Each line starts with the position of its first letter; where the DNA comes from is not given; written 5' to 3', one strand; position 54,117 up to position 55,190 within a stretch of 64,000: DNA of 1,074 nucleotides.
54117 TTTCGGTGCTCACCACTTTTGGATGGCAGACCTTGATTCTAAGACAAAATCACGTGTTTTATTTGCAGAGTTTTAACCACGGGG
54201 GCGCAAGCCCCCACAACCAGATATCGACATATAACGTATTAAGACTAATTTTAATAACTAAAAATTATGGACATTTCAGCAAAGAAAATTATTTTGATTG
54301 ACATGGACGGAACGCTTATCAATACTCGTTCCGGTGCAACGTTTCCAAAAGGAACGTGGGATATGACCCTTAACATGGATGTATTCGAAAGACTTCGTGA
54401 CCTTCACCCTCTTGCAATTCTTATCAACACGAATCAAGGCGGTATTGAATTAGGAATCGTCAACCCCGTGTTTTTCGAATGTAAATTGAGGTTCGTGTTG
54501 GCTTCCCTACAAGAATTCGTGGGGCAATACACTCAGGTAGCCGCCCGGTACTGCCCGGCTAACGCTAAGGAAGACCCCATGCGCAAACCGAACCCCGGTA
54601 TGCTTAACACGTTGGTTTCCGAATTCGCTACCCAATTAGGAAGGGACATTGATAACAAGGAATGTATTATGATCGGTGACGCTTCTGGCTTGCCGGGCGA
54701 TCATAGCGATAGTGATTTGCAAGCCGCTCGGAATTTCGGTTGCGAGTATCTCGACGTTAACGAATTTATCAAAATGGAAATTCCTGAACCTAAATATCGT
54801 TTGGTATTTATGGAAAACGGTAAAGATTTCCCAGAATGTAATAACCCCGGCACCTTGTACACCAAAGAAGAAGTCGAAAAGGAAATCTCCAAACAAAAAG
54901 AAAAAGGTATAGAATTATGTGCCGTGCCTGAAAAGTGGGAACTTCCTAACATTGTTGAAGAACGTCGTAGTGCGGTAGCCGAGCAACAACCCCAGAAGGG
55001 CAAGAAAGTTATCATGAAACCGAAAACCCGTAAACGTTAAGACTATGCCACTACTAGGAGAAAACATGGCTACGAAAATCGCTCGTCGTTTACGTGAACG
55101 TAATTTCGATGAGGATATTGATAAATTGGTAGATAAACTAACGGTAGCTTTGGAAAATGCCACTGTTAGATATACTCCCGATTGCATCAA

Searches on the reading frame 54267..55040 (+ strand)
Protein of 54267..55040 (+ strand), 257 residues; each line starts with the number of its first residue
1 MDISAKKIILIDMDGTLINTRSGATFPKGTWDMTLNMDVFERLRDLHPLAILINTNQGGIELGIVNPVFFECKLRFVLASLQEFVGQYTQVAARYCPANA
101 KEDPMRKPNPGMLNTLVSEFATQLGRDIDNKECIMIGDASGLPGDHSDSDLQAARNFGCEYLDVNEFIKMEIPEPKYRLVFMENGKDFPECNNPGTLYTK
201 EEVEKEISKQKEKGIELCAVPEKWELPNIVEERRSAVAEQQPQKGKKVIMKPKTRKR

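Call 53: search_protein_families(library=phrogs, proteins=[window:54267-55040:+], max_evalue=0.0001)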
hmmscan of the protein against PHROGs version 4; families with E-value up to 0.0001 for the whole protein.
window:54267-55040:+ (257 aa): 0 families

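Call 74: search_protein_families(library=pfam, proteins=[window:54267-55040:+], max_evalue=0.01)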
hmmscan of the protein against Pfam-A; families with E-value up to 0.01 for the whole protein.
window:54267-55040:+ (257 aa): 4 families
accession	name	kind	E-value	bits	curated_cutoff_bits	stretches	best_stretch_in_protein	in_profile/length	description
PF08645.17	PNK3P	-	8.2e-22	78.1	22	1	7-167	1-160/161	Polynucleotide kinase 3 phosphatase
PF13242.12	Hydrolase_like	-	3.7e-06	27.2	22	1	105-161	2-45/75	HAD-hyrolase-like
PF00702.32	Hydrolase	-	6e-05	23.9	26.4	0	7-34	2-26/191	haloacid dehalogenase-like hydrolase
PF13419.12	HAD_2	-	0.00018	22.1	23.8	0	104-161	132-175/178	Haloacid dehalogenase-like hydrolase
